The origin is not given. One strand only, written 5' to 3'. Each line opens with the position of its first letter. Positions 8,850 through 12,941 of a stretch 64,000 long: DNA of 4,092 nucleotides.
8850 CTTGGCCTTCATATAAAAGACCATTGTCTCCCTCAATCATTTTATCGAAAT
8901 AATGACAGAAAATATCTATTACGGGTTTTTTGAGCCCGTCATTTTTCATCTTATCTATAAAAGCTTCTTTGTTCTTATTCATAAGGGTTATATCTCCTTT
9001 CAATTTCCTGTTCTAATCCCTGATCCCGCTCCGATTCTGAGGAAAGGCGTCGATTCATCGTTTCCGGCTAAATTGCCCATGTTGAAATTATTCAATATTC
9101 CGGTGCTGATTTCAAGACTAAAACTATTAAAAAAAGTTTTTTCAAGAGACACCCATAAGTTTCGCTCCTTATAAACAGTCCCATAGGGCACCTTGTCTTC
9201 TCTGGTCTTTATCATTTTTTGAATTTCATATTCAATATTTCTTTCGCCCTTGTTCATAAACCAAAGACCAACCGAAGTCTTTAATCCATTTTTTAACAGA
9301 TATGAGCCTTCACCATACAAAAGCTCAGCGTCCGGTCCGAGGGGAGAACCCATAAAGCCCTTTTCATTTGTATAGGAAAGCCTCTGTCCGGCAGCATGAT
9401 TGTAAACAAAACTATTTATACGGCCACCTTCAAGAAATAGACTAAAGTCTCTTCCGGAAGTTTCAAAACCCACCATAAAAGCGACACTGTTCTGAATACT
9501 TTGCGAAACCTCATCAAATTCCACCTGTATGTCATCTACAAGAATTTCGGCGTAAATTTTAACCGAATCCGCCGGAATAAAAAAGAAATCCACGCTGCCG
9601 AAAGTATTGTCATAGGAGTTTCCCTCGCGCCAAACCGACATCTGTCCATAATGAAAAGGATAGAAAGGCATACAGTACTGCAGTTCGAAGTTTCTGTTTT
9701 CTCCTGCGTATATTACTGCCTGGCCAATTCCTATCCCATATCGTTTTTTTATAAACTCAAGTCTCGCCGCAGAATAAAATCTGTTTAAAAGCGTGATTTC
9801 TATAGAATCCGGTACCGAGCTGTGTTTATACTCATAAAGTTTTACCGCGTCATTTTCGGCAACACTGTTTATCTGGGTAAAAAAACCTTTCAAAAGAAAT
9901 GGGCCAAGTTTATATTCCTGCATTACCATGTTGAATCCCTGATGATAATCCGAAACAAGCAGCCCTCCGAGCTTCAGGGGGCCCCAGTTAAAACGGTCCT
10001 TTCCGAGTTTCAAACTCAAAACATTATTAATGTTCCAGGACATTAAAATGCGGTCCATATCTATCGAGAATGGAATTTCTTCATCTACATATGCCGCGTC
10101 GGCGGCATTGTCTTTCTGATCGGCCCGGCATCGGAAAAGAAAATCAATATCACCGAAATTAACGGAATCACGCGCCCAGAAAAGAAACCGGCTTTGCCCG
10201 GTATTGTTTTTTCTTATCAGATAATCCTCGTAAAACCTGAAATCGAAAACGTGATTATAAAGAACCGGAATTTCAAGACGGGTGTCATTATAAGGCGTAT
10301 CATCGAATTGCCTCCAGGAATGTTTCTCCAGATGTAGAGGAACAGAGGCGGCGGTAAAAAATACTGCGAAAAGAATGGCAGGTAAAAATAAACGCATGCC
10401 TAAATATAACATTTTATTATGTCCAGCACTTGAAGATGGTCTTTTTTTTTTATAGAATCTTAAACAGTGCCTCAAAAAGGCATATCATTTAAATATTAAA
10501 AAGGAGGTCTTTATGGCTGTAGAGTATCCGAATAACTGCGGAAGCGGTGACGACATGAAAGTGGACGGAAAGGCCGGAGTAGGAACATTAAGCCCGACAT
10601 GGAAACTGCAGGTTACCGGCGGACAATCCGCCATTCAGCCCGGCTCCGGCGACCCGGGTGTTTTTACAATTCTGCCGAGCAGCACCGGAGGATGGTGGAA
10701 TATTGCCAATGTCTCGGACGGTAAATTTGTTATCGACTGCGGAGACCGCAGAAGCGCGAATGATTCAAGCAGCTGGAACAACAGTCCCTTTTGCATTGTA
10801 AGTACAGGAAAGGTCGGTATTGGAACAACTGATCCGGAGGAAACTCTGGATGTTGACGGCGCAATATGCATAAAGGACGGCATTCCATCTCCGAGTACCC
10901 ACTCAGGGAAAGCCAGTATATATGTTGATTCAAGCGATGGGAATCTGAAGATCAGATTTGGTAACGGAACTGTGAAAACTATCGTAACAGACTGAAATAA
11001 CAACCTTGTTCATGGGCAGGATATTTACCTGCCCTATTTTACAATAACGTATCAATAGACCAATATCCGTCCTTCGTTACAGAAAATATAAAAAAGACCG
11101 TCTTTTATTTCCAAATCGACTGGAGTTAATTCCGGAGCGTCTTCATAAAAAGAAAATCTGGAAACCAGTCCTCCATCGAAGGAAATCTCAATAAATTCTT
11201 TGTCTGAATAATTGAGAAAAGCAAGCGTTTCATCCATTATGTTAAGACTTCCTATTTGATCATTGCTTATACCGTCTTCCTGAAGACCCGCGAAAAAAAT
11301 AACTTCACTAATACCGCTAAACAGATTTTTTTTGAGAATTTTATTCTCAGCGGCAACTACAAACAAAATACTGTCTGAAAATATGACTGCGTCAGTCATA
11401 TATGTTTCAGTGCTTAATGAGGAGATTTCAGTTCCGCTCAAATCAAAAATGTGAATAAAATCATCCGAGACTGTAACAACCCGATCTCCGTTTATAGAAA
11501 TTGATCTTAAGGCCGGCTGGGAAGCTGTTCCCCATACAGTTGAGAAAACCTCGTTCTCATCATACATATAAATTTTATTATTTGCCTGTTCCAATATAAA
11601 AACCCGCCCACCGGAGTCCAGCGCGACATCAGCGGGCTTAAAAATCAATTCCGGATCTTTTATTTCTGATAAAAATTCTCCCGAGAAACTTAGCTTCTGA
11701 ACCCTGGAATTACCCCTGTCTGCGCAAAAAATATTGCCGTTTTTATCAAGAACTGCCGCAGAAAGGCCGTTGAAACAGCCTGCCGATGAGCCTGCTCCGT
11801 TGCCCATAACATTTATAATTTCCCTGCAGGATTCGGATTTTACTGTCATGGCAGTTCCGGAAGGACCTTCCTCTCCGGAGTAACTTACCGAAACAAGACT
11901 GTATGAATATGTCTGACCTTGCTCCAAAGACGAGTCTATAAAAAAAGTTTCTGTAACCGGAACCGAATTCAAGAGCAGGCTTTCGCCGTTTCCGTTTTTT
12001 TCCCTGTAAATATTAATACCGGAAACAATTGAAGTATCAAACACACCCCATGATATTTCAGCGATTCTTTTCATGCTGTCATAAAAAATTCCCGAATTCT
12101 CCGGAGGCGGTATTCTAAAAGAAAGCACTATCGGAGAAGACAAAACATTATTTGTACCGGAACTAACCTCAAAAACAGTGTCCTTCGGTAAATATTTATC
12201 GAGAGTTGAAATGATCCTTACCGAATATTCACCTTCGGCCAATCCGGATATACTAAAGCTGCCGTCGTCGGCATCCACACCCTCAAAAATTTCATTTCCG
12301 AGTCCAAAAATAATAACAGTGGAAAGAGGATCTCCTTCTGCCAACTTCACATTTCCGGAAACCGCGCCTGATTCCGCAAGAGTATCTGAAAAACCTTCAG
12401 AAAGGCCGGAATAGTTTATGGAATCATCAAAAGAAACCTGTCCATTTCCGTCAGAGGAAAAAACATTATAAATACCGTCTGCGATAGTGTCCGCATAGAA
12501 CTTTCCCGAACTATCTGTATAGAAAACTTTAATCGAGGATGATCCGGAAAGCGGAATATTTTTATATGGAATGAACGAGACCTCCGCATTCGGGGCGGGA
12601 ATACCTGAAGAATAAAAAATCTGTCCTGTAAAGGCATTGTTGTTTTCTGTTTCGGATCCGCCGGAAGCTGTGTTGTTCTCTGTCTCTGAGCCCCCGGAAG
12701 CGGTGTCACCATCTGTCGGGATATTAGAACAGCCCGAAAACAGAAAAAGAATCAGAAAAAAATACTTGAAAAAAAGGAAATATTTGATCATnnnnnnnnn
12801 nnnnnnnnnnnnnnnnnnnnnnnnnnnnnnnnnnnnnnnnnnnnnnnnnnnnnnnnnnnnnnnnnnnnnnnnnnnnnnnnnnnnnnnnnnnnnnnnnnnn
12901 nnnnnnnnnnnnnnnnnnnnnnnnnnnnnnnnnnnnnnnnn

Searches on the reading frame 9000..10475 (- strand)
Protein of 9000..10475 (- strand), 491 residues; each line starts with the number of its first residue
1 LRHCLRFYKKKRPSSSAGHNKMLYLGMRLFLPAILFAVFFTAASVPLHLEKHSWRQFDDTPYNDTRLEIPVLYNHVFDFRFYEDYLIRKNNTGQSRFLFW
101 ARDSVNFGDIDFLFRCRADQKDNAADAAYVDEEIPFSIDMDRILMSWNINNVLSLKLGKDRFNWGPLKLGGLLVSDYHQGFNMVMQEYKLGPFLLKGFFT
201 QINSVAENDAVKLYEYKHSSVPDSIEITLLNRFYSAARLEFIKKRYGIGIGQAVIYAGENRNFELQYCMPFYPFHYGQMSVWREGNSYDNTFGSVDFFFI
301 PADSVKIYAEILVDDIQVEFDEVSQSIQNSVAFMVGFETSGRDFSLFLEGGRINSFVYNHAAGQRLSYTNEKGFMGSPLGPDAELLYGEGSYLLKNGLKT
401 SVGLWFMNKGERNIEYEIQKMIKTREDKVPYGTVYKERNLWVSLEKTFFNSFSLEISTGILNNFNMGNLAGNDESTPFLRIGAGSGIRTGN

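Call 12: search_protein_families(library=pfam, proteins=[window:9000-10475:-], max_evalue=0.00001)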
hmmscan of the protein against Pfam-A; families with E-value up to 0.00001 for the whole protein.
window:9000-10475:- (491 aa): 1 family
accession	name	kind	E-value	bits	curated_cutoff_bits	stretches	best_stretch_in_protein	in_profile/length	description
PF14052.12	Caps_assemb_Wzi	-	6.5e-09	35.7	30.1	1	154-420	83-344/392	Capsule assembly protein Wzi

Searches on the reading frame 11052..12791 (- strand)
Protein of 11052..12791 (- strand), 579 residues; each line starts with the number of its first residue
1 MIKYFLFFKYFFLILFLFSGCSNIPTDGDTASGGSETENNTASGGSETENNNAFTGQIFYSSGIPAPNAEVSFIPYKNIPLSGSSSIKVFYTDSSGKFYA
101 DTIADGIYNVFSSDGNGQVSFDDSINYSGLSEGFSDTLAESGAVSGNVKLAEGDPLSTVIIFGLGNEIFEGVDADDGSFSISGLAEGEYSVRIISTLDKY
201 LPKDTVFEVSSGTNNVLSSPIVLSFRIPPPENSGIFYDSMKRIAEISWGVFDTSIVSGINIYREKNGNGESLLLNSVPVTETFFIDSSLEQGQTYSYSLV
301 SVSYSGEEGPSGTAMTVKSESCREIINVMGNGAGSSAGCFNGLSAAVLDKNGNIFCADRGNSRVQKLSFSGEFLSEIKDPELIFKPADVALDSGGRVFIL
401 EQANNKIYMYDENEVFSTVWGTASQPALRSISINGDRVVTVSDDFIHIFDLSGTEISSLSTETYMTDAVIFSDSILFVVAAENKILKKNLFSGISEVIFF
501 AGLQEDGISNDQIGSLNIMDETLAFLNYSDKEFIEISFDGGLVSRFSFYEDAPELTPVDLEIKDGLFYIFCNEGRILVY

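Call 12: search_protein_families(library=pfam, proteins=[window:11052-12791:-], max_evalue=0.00001)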
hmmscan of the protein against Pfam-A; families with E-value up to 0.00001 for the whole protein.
window:11052-12791:- (579 aa): 2 families
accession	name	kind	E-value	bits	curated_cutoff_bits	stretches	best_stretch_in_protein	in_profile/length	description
PF13620.12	CarboxypepD_reg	-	2.7e-07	31.3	32.3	0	144-216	2-76/82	Carboxypeptidase regulatory-like domain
PF01436.27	NHL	-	6.5e-06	26.4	20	0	346-366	7-27/28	NHL repeat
